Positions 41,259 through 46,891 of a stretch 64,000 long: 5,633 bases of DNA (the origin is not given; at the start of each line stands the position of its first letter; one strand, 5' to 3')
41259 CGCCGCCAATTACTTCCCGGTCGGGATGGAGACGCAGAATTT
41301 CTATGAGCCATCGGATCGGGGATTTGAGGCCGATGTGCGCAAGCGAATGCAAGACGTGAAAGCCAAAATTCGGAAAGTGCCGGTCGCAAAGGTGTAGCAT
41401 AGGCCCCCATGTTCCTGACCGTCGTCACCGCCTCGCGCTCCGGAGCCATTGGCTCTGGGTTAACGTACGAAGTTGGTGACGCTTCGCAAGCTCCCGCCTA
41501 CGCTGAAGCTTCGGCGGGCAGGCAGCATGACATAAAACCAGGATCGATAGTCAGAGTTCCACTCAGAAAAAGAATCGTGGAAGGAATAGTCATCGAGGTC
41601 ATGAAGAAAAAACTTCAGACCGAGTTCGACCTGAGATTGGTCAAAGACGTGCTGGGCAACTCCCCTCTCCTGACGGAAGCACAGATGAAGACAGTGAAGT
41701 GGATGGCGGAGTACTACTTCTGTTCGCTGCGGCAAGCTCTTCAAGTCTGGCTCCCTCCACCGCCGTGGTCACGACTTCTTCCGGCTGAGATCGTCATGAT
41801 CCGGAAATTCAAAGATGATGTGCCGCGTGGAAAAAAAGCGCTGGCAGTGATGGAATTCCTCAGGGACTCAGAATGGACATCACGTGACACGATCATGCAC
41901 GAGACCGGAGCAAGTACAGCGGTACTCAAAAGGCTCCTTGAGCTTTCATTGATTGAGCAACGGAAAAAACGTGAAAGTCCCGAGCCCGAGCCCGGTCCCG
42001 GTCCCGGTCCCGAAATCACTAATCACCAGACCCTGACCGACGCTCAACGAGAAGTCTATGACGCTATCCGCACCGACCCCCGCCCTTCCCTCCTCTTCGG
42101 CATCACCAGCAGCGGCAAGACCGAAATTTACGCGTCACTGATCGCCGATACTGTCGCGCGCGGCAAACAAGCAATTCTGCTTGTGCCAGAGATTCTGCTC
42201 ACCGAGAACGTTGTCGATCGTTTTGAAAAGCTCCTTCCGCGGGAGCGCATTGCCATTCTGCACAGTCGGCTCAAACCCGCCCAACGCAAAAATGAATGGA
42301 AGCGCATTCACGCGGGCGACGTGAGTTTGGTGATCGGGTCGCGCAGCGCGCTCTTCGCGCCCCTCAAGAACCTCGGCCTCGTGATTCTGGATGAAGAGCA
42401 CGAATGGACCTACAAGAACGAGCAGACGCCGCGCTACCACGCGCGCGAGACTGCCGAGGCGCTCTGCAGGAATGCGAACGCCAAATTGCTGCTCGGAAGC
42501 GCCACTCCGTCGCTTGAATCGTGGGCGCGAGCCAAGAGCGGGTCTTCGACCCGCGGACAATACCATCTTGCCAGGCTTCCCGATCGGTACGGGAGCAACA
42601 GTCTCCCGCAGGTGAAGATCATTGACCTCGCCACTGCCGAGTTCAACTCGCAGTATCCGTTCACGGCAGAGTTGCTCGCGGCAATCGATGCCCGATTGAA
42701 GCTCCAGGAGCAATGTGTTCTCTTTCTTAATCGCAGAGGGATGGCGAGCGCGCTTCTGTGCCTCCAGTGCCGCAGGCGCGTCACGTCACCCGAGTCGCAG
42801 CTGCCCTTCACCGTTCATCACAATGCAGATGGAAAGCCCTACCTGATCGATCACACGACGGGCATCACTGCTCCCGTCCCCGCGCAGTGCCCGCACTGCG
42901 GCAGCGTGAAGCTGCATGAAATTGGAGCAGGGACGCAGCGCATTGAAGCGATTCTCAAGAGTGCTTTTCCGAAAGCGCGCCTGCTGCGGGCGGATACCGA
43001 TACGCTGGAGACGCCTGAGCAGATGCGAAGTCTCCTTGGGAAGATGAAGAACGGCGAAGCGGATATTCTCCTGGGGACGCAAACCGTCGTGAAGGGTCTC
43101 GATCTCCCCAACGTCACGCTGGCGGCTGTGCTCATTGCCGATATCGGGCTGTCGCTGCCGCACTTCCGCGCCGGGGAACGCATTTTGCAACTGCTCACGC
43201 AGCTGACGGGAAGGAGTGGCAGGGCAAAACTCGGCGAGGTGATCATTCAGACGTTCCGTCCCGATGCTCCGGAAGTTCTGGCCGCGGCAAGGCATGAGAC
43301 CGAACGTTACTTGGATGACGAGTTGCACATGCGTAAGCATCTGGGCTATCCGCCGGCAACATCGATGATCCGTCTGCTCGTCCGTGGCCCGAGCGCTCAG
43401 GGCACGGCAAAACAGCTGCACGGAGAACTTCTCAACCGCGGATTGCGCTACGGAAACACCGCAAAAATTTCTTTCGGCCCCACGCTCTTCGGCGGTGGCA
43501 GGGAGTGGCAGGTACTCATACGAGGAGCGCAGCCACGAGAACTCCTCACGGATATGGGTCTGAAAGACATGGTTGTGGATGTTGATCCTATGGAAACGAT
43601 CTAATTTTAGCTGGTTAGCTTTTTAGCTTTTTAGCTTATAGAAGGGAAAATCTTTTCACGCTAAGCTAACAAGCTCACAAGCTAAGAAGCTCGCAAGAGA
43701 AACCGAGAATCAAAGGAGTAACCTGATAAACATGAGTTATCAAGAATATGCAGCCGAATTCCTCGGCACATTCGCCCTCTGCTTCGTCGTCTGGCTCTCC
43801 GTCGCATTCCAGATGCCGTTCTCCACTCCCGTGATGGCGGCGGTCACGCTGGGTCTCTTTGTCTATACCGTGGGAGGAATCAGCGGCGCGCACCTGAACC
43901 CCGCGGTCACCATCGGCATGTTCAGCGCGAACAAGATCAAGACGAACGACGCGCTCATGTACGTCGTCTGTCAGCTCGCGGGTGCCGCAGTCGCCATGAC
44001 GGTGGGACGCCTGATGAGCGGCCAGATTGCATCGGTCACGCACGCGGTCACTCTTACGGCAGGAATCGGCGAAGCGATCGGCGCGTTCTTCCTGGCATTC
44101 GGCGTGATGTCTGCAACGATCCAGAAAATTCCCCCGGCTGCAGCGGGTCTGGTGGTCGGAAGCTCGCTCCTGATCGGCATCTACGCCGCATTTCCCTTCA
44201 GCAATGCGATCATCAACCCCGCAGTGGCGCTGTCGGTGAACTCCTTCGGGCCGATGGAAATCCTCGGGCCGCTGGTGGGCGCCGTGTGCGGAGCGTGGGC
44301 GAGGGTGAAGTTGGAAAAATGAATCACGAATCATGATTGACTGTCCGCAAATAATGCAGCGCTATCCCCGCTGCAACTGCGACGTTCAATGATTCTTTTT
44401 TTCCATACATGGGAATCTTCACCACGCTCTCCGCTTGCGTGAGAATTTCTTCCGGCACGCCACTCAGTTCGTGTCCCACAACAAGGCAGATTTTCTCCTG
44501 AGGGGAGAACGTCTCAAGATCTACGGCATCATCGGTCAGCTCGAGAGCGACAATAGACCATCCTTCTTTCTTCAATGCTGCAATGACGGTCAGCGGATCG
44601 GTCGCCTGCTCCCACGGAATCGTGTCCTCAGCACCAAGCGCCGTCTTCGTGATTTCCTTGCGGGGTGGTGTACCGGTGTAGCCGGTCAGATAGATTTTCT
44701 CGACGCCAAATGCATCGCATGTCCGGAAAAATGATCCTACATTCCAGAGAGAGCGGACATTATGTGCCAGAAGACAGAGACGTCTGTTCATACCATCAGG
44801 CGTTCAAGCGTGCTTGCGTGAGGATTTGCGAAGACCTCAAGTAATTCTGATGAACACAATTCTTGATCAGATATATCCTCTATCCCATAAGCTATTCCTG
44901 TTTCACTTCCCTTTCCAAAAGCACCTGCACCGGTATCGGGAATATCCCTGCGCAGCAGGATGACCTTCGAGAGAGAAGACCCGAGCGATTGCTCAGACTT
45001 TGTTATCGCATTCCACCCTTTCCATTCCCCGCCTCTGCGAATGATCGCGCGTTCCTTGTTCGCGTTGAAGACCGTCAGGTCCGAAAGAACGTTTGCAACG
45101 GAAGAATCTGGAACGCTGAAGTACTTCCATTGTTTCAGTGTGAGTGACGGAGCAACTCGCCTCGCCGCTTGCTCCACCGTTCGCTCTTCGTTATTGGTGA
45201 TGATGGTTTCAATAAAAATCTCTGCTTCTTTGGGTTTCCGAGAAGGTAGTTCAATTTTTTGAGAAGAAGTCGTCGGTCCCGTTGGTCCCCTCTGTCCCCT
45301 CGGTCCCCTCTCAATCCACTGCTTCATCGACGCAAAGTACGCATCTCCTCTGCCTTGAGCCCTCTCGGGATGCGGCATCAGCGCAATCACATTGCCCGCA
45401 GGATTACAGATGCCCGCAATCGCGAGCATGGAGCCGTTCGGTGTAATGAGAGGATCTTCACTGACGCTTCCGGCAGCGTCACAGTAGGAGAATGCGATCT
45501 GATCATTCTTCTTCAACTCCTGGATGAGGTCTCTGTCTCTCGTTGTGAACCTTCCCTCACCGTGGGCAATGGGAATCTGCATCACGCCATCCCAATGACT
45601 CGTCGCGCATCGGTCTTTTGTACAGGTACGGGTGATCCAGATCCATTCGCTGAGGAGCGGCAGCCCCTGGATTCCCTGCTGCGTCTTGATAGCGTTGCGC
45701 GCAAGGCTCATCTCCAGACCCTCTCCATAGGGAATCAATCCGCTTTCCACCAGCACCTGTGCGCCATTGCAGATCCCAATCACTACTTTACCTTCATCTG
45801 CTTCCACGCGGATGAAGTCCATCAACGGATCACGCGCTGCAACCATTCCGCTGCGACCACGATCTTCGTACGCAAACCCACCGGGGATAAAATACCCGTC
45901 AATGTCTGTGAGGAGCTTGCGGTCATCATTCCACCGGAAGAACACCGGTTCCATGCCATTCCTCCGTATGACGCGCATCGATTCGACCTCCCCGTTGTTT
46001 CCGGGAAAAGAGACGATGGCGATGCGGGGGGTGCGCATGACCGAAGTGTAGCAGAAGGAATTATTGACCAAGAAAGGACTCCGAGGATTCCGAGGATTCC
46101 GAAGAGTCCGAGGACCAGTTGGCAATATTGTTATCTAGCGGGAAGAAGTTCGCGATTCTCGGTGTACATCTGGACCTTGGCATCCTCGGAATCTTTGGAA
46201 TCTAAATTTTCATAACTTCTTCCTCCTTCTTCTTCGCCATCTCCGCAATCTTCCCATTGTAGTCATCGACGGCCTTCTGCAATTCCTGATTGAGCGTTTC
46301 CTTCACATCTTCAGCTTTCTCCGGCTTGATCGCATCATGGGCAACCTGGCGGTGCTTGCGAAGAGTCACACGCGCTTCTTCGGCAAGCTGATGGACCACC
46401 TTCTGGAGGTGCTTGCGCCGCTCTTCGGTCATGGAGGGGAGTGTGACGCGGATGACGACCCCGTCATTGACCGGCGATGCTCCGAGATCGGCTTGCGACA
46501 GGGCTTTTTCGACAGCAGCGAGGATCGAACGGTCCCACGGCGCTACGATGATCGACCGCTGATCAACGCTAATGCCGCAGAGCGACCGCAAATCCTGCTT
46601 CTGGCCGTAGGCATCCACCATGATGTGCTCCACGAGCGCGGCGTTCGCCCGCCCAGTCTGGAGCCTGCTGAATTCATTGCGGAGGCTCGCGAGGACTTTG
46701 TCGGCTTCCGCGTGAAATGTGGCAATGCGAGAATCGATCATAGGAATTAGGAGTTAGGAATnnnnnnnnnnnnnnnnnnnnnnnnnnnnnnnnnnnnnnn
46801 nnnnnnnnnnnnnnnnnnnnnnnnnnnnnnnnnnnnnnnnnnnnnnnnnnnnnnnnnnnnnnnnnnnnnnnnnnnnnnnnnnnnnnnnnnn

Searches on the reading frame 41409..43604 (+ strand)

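Call 11: search_protein_families(library=pfam, proteins=[window:41409-43604:+])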
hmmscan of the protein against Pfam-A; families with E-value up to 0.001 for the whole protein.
window:41409-43604:+ (731 aa): 4 families
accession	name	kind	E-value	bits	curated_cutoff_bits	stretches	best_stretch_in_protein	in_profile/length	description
PF00270.35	DEAD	-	4.9e-18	65.9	26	1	210-370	1-162/167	DEAD/DEAH box helicase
PF17764.6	PriA_3primeBD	-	1e-17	64.2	22.7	1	40-116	20-96/96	3'DNA-binding domain (3'BD)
PF04851.21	ResIII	-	3.1e-11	43.9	22.5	1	209-368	4-163/164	Type III restriction enzyme, res subunit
PF00271.37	Helicase_C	-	7.9e-08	33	23.5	1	535-607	50-110/110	Helicase conserved C-terminal domain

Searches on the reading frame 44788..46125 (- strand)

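Call 11: search_protein_families(library=pfam, proteins=[window:44788-46125:-])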
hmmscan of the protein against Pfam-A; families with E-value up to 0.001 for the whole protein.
window:44788-46125:- (445 aa): 4 families
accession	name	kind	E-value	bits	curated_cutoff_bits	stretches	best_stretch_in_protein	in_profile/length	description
PF13507.12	GATase_5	-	1.5e-41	142.7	27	1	33-257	2-230/260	CobB/CobQ-like glutamine amidotransferase domain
PF07685.20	GATase_3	-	0.00038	20.6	27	1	52-135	18-98/196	CobB/CobQ-like glutamine amidotransferase domain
PF01965.30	DJ-1_PfpI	-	0.00064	20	26.6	0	74-131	61-113/165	DJ-1/PfpI family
PF00117.34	GATase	-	0.00098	19.3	22.8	0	51-128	15-88/190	Glutamine amidotransferase class-I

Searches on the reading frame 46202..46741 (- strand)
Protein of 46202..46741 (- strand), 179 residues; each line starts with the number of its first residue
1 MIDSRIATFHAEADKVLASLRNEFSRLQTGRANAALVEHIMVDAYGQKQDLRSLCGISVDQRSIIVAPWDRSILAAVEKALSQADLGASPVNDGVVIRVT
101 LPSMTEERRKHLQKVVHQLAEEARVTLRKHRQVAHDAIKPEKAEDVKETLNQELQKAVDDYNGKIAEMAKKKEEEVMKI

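Call 11: search_protein_families(library=pfam, proteins=[window:46202-46741:-])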
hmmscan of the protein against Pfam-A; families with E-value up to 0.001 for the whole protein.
window:46202-46741:- (179 aa): 1 family
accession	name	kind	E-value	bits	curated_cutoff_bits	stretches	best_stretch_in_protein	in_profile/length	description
PF01765.24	RRF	-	1.3e-46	158.8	29.7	1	20-177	1-164/164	Ribosome recycling factor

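Call 12: find_encoding_contigs(protein=window:46202-46741:-, flank=10000, max_places=6)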
Protein window:46202-46741:- (179 aa): 8 contigs read that carry it; 3 places shown.
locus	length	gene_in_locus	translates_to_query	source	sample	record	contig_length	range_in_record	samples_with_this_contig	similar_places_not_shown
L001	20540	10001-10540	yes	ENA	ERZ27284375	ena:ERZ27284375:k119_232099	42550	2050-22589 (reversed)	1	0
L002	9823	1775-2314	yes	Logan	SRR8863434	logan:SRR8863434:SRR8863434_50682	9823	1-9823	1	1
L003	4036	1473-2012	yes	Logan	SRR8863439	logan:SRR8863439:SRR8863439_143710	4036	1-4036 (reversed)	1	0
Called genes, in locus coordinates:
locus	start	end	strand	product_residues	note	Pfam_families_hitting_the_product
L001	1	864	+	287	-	PF18915:DUF5667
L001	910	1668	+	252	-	PF12705:PDDEXK_1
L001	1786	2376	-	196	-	PF03734:YkuD (weak)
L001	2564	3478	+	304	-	PF01795:Methyltransf_5, PF13649:Methyltransf_25 (faint)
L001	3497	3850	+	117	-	-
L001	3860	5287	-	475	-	PF00224:PK, PF03328:HpcH_HpaI (faint), PF02887:PK_C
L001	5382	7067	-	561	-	PF13231:PMT_2 (weak), PF13428:TPR_14 (faint), PF07719:TPR_2 (faint), PF13414:TPR_11 (weak), PF13424:TPR_12, PF13432:TPR_16 (weak), PF13414:TPR_11 (weak), PF13432:TPR_16 (weak), +11 more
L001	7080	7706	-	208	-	-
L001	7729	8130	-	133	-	PF07681:DoxX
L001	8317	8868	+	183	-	PF09685:MamF_MmsF (weak)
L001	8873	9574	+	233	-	PF00696:AA_kinase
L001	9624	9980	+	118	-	PF05635:23S_rRNA_IVP, PF22296:bAvd (weak)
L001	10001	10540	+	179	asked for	PF01765:RRF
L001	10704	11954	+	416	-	PF13507:GATase_5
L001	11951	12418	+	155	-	PF00588:SpoU_methylase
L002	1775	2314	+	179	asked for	PF01765:RRF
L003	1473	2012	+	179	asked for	PF01765:RRF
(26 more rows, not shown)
